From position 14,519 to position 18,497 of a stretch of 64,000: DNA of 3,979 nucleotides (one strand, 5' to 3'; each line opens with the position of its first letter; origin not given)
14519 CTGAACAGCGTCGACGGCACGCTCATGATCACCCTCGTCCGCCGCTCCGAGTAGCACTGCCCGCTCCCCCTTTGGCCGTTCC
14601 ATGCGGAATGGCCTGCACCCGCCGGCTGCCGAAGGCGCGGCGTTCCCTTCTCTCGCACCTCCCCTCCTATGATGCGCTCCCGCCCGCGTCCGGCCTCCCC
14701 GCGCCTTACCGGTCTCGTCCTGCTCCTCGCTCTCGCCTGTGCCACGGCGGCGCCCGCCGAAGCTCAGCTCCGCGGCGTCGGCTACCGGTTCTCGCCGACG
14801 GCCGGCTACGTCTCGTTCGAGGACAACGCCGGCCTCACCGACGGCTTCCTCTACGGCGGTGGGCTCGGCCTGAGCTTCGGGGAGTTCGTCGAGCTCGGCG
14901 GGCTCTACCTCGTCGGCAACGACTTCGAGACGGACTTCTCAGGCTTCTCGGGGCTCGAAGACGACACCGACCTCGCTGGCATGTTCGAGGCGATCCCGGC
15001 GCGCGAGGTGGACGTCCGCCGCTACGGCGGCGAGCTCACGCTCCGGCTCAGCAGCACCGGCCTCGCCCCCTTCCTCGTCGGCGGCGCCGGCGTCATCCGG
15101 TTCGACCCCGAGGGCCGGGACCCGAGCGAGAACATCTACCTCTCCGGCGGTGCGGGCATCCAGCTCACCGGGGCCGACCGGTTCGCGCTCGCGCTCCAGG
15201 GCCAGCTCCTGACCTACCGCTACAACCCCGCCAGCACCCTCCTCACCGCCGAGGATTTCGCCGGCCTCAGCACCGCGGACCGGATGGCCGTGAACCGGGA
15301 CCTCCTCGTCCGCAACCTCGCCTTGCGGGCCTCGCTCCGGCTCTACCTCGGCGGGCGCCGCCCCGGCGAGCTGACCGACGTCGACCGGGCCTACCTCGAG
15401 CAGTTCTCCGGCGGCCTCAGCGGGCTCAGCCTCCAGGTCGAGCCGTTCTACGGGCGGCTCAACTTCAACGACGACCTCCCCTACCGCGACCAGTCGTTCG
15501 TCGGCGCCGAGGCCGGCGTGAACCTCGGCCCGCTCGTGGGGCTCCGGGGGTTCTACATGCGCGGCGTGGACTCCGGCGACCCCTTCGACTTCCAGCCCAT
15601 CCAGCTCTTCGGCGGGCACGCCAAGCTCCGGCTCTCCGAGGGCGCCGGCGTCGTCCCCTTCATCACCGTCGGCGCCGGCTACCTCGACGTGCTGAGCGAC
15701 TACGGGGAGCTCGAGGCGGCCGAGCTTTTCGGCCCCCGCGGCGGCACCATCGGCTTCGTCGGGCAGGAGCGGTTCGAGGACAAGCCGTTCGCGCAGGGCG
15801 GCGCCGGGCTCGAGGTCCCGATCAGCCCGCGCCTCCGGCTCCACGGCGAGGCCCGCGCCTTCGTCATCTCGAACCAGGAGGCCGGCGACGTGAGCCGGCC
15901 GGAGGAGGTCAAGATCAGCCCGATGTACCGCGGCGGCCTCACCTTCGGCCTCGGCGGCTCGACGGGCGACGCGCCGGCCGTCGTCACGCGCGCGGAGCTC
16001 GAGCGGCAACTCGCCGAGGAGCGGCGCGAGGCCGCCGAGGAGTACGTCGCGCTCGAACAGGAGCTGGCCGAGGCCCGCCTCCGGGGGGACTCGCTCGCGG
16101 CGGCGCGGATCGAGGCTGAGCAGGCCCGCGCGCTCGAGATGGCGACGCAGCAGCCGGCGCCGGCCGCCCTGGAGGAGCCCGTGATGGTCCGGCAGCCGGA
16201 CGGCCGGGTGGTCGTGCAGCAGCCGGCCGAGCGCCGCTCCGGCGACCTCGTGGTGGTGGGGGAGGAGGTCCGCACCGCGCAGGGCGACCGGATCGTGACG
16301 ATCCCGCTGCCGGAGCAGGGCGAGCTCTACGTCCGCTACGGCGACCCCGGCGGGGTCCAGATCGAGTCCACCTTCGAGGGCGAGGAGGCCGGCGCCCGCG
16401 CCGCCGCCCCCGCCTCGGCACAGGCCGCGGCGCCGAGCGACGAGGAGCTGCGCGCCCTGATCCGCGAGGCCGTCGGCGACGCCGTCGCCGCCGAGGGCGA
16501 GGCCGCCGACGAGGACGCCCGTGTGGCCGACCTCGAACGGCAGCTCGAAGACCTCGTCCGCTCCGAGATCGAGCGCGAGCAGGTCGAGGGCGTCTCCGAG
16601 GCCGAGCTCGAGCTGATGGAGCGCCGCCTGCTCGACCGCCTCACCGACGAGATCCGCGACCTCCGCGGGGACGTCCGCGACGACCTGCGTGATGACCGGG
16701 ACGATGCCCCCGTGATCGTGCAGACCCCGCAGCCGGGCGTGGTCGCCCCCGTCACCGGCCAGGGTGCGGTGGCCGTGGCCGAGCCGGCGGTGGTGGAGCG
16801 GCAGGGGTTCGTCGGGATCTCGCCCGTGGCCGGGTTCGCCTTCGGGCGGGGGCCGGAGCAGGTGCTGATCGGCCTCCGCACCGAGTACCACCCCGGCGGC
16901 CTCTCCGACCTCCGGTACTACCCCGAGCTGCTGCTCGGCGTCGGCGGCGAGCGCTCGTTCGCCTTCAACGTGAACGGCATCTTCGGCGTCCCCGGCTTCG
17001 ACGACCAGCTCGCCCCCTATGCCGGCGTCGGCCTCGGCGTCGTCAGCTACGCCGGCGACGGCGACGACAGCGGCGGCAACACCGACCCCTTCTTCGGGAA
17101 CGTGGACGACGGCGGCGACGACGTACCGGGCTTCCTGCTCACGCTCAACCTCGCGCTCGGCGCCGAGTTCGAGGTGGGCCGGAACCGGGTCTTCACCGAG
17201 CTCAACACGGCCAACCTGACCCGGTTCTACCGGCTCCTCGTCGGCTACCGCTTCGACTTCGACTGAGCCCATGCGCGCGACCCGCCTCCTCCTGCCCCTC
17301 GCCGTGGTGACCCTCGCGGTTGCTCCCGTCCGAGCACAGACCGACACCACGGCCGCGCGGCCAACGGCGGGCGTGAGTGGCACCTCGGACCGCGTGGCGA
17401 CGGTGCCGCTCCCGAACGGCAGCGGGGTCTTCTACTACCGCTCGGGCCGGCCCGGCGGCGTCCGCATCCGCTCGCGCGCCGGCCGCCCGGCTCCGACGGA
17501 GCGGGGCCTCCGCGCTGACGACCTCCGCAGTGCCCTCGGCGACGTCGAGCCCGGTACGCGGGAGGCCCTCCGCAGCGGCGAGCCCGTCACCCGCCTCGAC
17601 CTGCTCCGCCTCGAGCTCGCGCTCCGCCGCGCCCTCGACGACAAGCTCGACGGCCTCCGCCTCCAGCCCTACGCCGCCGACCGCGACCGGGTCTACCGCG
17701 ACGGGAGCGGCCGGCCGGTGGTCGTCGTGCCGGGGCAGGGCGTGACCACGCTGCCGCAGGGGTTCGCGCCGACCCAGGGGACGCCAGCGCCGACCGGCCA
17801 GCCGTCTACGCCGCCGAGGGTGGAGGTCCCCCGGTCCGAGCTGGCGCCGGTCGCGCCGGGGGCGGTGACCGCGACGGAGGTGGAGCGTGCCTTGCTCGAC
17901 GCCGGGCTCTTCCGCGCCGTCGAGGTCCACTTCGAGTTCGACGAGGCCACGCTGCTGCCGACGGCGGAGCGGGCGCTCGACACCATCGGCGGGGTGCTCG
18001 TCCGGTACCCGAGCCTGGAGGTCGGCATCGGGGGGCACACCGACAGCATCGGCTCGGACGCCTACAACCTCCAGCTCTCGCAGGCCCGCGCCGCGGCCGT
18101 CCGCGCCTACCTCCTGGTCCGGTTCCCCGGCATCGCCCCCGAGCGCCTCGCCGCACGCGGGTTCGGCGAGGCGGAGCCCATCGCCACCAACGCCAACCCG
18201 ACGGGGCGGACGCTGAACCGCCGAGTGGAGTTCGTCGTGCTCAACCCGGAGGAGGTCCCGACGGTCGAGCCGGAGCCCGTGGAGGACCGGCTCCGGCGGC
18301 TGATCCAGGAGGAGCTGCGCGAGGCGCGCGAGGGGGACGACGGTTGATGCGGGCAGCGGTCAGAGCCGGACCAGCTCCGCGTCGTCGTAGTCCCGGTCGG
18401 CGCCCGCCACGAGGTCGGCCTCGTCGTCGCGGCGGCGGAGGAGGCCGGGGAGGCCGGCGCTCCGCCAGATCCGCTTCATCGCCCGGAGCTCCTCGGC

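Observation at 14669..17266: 865-aa OM protein with barrel-like modules at both ends separated by a about 240-aa acidic coiled coil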

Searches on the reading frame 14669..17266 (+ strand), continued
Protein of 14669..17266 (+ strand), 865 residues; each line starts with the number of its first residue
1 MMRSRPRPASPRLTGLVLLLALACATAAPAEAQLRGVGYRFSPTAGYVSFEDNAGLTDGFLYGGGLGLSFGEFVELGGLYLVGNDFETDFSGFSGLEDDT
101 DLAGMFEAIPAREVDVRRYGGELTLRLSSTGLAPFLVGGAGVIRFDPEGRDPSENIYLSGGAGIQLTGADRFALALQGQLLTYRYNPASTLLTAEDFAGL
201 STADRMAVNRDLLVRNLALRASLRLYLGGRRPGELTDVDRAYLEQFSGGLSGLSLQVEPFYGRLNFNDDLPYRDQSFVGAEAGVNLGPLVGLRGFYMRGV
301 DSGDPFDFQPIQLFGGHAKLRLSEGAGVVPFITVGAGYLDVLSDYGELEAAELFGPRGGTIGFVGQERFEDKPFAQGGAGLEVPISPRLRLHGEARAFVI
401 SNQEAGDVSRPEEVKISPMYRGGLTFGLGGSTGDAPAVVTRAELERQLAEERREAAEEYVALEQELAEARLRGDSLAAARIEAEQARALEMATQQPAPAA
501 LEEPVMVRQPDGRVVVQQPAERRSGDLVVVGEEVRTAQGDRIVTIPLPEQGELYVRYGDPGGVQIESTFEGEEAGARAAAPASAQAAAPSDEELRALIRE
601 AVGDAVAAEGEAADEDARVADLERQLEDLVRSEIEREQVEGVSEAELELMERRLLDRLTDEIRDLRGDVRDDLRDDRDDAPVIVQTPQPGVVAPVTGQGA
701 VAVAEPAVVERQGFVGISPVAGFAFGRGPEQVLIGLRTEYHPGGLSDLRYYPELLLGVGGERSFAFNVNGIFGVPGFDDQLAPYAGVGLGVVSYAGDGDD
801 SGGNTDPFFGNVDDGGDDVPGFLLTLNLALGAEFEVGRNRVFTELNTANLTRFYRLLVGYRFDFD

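Call 65: search_protein_families(library=pfam, proteins=[L070:3902-6598:+, L072:3932-5998:+, L070:6863-7606:+, L072:5632-6219:+], max_evalue=0.01)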
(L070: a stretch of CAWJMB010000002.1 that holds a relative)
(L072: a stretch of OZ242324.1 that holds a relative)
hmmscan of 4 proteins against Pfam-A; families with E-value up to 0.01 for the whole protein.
L070:3902-6598:+ (899 aa): 1 family
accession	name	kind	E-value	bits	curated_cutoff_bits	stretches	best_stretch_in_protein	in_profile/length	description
PF13505.12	OMP_b-brl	-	2.9e-09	37.8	28.7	2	44-190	2-143/175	Outer membrane protein beta-barrel domain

L072:3932-5998:+ (689 aa): 1 family
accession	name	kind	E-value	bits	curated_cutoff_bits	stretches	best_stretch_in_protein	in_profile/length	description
PF13505.12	OMP_b-brl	-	2.4e-09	38.1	28.7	1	271-399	34-158/175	Outer membrane protein beta-barrel domain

L070:6863-7606:+ (248 aa): 4 families
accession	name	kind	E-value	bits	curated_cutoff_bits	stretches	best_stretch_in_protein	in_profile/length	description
PF00583.31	Acetyltransf_1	-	3e-11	44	20.7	1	108-194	34-116/116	Acetyltransferase (GNAT) family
PF13508.13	Acetyltransf_7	-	1.4e-09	38.6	27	1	109-195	4-83/84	Acetyltransferase (GNAT) domain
PF08445.16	FR47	-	2.5e-07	31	22.1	1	137-196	20-79/86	FR47-like protein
PF13673.13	Acetyltransf_10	-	0.00014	22.3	23.6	1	119-198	40-111/128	Acetyltransferase (GNAT) domain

L072:5632-6219:+ (196 aa): 0 families

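Call 89: search_protein_representatives(alignment_id=A1)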
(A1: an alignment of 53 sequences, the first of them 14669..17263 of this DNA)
Query: 53 sequences, 807 profile positions. Proteins with E-value up to 0.001 (for the whole library): 1076; up to 1e-10: 632; up to 1e-30: 462. The best 150 are listed.
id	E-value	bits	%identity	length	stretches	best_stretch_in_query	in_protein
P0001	4.7e-284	961.1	-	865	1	7-807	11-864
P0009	7.1e-282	953.9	-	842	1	13-806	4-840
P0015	4.4e-278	941.3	-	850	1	11-807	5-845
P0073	7.9e-263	890.9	-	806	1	6-807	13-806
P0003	9.1e-262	887.4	-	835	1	10-807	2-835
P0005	6.6e-258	874.6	-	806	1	12-807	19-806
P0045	7.2e-257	871.2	-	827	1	9-807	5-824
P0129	4.1e-251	852.1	-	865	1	9-807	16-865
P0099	1.5e-247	840.4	-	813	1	7-807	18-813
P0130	5.5e-246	835.2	-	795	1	10-807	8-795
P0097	6.1e-246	835.0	-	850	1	7-807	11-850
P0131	2.0e-243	826.7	-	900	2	9-482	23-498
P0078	2.7e-243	826.3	-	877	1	8-807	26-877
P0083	4.7e-242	822.2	-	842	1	5-806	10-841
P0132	1.2e-241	820.8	-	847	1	8-807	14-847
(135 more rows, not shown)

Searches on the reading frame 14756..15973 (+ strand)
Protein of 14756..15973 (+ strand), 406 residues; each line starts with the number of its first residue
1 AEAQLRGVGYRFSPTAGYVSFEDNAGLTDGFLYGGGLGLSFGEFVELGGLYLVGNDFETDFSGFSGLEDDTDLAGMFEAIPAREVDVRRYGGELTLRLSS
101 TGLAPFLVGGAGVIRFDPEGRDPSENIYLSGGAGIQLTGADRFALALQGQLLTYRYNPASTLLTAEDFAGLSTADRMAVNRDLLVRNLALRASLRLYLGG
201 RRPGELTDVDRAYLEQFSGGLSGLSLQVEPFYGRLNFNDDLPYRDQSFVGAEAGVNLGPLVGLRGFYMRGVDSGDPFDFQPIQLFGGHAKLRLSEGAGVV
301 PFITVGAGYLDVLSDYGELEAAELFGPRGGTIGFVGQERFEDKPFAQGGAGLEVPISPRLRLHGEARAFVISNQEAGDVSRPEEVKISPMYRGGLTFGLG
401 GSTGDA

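Call 59: predict_structure(alignment_id=A4)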
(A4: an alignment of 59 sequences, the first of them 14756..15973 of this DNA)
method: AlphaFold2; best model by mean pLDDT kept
length: 406 residues; sequences in the alignment: 59
mean_pLDDT: 89.3   pTM: 0.83
mean pLDDT of the five models: 89.3, 89.1, 88.5, 88.1, 87.8
residues with pLDDT >= 90: 278; 70-90: 93; 50-70: 30; < 50: 5
segments of 3 or more residues with pLDDT < 50: 1-3
pLDDT, mean of each block of 10 residues (from residue 1): 64 97 93 96 91 97 88 93 97 92 93 95 94 93 94 93 92 89 93 91 69 74 88 97 96 91 96 96 96 88 94 91 77 65 93 95 97 71 86 95 54
secondary structure, 60 per line:
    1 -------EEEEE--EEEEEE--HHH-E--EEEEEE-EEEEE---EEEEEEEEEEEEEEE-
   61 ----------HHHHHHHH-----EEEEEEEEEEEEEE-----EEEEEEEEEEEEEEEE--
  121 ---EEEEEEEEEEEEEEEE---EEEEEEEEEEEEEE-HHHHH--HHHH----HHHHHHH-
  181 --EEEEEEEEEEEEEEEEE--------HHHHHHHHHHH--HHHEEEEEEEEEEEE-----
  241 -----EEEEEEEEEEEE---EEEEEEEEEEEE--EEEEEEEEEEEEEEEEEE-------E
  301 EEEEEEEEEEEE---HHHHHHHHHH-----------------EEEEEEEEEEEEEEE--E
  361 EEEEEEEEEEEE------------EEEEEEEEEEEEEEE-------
elements in order: E8-12 E15-20 E30-35 E37-41 E45-59 H71-78 E84-97 E103-118 E124-139 E143-156 H158-162 H165-168 H173-179 E183-199 H208-218 E224-235 E246-257 E261-272 E275-292 E300-312 H316-325 E343-357 E360-372 E385-399

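Call 61: fold_search(model_id=the predicted structure, library=pdb)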
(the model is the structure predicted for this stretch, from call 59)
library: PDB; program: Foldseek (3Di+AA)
matches with E <= 10: 915; with E <= 0.001: 188
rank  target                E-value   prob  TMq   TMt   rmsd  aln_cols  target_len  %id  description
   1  2wvp                  8.1e-09  1.00  0.18  0.26  21.0       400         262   12  Synthetically modified OmpG (released 2010-07-14)
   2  2iwv_A                2.5e-08  1.00  0.20  0.27  20.6       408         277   12  Structure of the monomeric outer membrane porin OmpG in the open and closed conformation (released 2006-08-14)
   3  2x9k                  4.6e-08  1.00  0.19  0.26  21.1       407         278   13  Structure of a E.coli porin (released 2011-01-26)
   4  2f1c                  1.1e-07  1.00  0.18  0.26  20.9       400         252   12  Crystal structure of the monomeric porin OmpG (released 2006-06-27)
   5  6z34                  6.0e-07  1.00  0.18  0.19  24.2       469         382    9  CymD monoaromatic hydrocarbon channel (released 2020-11-04)
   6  7q5c                  7.7e-07  1.00  0.19  0.27  21.2       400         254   12  Crystal structure of OmpG in space group 96 (released 2022-11-16)
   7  3pgs_A                1.4e-06  0.99  0.17  0.17  21.7       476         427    8  Phe3Gly mutant of EcFadL (released 2011-05-25)
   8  4ctd_A                1.5e-06  1.00  0.19  0.31  20.2       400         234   11  X-ray structure of an engineered OmpG loop6-deletion (released 2014-08-13)
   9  3pgs_B                1.7e-06  1.00  0.19  0.18  24.4       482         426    8  Phe3Gly mutant of EcFadL (released 2011-05-25)
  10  2r4n_A                2.0e-06  0.99  0.18  0.17  21.8       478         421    8  Crystal structure of the long-chain fatty acid transporter FadL mutant N33A (released 2008-09-16)
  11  3dwo                  2.3e-06  1.00  0.18  0.17  26.5       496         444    9  Crystal structure of a Pseudomonas aeruginosa FadL homologue (released 2008-12-16)
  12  3pgr                  2.8e-06  1.00  0.19  0.21  19.9       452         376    7  Asp348Arg mutant of EcFadL (released 2011-05-25)
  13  2r8a_A                3.1e-06  1.00  0.18  0.20  19.1       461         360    7  Crystal structure of the long-chain fatty acid transporter FadL mutant delta N8 (released 2008-09-23)
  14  2r88_A                3.4e-06  1.00  0.19  0.21  19.6       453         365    6  Crystal structure of the long-chain fatty acid transporter FadL mutant delta S3 kink (released 2008-09-23)
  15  3dwn_A                3.4e-06  1.00  0.19  0.19  24.3       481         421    7  Crystal structure of the long-chain fatty acid transporter FadL mutant A77E/S100R (released 2008-12-16)
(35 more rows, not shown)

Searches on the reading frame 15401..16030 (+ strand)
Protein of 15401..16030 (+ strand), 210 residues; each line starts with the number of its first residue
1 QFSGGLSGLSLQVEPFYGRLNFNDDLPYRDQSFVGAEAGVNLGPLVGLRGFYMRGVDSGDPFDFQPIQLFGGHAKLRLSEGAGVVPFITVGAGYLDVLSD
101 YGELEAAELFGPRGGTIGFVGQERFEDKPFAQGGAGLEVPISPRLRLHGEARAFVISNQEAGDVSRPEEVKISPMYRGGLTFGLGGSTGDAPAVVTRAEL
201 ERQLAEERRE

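Call 15: search_protein_families(library=pfam, proteins=[window:15401-16030:+], max_evalue=1)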
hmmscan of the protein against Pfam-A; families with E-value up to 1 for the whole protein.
window:15401-16030:+ (210 aa): 1 family
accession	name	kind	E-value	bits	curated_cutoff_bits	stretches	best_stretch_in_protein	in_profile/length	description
PF13505.12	OMP_b-brl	-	1e-05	26.2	28.7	1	17-160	28-158/175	Outer membrane protein beta-barrel domain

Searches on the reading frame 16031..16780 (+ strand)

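Call 15: search_protein_families(library=pfam, proteins=[window:16031-16780:+], max_evalue=1)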
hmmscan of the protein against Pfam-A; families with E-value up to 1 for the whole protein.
window:16031-16780:+ (250 aa): 2 families
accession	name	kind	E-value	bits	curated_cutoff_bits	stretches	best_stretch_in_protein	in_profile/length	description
PF00771.25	FHIPEP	-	0.016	14.2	29.1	1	136-210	540-613/657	FHIPEP family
PF07295.17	DUF1451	-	0.24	12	26.1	1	132-206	6-81/146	Zinc-ribbon containing domain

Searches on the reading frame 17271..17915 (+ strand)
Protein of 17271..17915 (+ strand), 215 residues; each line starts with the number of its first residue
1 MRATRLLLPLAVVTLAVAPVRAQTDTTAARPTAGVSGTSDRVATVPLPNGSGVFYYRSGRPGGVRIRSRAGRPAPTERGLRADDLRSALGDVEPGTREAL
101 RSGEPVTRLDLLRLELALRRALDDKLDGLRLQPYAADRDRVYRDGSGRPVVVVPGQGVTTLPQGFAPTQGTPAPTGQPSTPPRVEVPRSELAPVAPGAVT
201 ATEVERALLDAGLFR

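Call 44: find_homologous_proteins(query=window:17271-17915:+)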
Query window:17271-17915:+ (215 aa): 7 proteins with E <= 0.001 among 6151 candidates.
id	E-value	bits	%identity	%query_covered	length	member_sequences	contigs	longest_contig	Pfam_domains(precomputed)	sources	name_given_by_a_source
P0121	2.1e-127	441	100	100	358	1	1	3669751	PF00691.26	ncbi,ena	-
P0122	2.3e-26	111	49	90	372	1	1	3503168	PF00691.26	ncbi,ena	-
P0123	1.8e-14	72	43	86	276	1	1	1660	PF00691.26,PF05359.17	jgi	-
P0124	4.6e-13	67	39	80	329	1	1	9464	PF00691.26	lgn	-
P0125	5.4e-13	67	48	42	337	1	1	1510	PF00691.26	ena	-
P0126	2.2e-7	49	39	81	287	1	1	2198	PF00691.26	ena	-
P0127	1.3e-6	46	55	26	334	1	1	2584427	PF00691.26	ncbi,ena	-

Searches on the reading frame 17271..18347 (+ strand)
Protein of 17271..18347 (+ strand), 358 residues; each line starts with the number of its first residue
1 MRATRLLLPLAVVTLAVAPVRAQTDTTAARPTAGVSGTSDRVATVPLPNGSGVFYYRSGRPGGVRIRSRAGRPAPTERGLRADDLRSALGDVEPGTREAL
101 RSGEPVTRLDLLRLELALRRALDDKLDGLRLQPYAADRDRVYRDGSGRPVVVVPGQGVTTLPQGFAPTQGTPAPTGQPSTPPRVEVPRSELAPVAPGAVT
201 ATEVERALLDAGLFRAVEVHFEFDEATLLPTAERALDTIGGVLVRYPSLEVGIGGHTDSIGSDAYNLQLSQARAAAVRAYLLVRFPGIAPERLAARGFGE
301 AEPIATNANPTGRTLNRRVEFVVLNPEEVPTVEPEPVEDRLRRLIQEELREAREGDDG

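Call 4: search_protein_families(library=pfam, proteins=[window:17271-18347:+], max_evalue=0.1)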
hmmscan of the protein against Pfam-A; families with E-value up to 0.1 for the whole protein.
window:17271-18347:+ (358 aa): 2 families
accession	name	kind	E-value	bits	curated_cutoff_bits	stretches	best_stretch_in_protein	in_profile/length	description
PF00691.25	OmpA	-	1.6e-20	73.7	27.2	1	221-317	2-98/98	OmpA family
PF05359.17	DUF748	-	0.012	14.1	50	0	218-259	880-921/1037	Domain of Unknown Function (DUF748)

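Call 5: search_protein_families(library=ncbifam, proteins=[window:17271-18347:+], max_evalue=0.1)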
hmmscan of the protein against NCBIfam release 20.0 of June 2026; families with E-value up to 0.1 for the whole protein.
window:17271-18347:+ (358 aa): 38 families (the best 25 are shown)
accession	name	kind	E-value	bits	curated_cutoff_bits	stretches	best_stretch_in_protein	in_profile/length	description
NF053611.1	YiaD_Gzip_OmpA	equivalog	1.4e-31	109.8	175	1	218-323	103-206/206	YiaD family glycine zipper/OmpA-like lipoprotein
NF053612.1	anchor_PA1041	equivalog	7.4e-27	94.8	250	1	177-322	90-234/236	PA1041 family peptidoglycan-binding anchor lipoprotein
NF045787.1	OmpABordt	equivalog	1.3e-23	83.7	200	1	216-323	84-189/194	outer membrane protein OmpA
NF033763.1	exchanger_TraB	exception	3.2e-23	81.5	700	1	218-333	393-506/522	outer membrane exchange protein TraB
NF053613.1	OMP_toxin_LptF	equivalog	5.9e-23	81.8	400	1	218-326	142-248/256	lipotoxin F family OmpA-related lipoprotein LptF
NF053585.1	OMP_LP_YfiB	equivalog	3.5e-22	79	128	1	218-324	57-161/163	outer membrane lipoprotein YfiB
NF053607.1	CHU_0125_OmpA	equivalog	1.2e-20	73.6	620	1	218-325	532-638/639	CHU_0125 family OmpA-like outer membrane integrity protein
NF007804.1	PRK10510.1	equivalog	1.6e-18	66.8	307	1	218-322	113-215/219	OmpA family lipoprotein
NF052230.1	T9SS_PorE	exception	2.5e-18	65.7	600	1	219-306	517-602/648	PorE family type IX secretion system protein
TIGR02802.1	Pal_lipo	equivalog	5.5e-18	65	125.35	1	219-322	2-103/104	peptidoglycan-associated lipoprotein Pal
NF045788.1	Omp38Acinit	equivalog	1.4e-17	63.8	500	1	186-320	209-343/354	outer membrane protein Omp38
TIGR03789.1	pdsO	hypoth_equivalog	3.7e-16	59.5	152.2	1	216-320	138-240/243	sortase-associated OmpA-like protein PdsO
NF006541.1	PRK09038.1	equivalog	8.8e-16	58.3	283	1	219-325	143-250/253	flagellar motor protein MotD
TIGR03350.1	type_VI_ompA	equivalog_domain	7.4e-15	55.1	139.8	1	221-323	34-137/137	type VI secretion system protein TssL, long form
NF008071.1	PRK10808.1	equivalog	8.6e-15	54.9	277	1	217-309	231-323/358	porin OmpA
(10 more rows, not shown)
